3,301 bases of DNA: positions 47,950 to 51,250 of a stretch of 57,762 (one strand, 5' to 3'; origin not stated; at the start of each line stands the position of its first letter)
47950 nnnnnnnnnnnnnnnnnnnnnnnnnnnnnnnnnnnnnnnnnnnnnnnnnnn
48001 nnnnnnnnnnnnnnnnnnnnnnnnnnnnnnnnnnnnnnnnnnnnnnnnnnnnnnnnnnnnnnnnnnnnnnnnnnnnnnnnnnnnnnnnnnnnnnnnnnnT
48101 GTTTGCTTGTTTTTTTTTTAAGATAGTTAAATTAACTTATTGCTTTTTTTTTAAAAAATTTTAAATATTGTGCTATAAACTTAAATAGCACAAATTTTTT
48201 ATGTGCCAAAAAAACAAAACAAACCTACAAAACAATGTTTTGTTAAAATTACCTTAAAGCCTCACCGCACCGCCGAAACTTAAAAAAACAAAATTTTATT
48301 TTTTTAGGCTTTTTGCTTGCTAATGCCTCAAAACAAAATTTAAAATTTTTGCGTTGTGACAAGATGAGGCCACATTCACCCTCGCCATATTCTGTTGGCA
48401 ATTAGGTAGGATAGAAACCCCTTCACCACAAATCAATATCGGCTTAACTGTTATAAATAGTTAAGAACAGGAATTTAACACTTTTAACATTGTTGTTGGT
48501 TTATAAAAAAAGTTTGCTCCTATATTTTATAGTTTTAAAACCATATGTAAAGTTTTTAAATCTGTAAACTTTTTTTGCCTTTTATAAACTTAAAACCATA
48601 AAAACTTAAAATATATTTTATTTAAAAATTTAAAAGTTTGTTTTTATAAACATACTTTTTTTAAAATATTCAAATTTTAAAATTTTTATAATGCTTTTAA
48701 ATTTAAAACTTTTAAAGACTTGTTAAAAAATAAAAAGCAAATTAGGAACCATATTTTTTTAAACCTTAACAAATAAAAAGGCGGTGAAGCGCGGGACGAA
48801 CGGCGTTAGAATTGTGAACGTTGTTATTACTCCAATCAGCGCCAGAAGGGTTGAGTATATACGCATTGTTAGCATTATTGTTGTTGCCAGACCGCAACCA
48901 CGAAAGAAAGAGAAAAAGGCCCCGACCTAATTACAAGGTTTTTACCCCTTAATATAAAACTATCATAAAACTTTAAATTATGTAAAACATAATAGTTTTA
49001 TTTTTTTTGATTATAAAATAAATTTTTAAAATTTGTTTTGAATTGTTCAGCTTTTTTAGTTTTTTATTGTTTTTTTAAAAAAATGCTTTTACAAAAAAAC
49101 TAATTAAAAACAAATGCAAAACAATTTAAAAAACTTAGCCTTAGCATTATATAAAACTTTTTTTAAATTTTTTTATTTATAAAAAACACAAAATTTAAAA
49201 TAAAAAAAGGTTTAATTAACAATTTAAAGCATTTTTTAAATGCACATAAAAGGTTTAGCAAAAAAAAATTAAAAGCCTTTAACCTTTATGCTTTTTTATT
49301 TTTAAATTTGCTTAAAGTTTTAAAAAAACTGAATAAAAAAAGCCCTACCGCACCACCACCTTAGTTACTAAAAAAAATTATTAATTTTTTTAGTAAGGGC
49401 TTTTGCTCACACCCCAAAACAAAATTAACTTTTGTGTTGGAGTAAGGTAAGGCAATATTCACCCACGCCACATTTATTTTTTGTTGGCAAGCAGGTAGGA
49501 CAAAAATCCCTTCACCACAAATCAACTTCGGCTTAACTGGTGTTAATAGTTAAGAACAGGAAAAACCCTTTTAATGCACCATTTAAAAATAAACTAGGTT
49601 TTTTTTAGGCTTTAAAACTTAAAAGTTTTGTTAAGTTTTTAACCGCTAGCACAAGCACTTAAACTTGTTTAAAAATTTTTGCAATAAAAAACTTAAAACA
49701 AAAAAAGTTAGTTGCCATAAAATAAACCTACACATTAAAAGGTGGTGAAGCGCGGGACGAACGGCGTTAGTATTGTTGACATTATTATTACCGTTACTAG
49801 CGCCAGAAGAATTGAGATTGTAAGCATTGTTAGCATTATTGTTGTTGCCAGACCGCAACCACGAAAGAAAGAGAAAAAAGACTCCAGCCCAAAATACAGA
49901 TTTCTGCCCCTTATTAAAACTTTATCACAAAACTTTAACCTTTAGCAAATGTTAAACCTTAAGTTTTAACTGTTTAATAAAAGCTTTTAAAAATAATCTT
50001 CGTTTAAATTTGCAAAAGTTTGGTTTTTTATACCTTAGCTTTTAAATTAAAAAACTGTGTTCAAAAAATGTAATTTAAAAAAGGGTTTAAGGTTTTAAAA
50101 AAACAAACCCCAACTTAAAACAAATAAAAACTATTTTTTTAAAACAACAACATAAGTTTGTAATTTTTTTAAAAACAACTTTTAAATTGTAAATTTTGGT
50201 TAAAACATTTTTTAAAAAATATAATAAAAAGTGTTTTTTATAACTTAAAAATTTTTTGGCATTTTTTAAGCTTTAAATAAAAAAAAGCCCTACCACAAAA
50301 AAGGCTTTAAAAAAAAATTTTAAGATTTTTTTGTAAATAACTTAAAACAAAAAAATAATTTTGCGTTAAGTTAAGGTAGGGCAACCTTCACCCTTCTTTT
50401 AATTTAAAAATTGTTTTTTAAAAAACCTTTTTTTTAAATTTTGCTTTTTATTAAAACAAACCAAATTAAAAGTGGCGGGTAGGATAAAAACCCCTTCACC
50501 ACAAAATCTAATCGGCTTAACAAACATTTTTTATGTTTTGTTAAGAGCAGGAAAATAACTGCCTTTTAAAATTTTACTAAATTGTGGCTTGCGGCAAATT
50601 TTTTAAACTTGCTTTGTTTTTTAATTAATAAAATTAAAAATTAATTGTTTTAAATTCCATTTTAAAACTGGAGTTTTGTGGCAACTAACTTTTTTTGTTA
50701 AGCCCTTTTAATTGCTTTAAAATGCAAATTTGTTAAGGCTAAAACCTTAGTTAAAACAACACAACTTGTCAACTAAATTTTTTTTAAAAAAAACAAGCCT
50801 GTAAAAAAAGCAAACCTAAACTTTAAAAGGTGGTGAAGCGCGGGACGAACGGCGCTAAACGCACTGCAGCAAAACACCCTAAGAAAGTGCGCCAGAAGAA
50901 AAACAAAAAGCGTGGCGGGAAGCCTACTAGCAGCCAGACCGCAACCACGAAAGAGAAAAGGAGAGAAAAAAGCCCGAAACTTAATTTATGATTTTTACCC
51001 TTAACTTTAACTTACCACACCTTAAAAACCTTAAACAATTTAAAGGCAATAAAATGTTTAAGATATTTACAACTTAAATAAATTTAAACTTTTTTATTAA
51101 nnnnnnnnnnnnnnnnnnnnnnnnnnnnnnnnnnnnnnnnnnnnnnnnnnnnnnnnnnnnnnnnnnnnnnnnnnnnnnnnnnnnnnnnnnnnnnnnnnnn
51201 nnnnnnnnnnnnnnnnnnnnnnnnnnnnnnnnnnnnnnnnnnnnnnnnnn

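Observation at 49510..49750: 9-nt complementarity between each island core and the 3' boundary of its TR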

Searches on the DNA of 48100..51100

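Call 59: search_rna_families(source=window, start=48100, end=51100, threshold=evalue, max_evalue=1)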
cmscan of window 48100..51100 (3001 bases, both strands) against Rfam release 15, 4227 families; matches with E-value up to 1: 0.
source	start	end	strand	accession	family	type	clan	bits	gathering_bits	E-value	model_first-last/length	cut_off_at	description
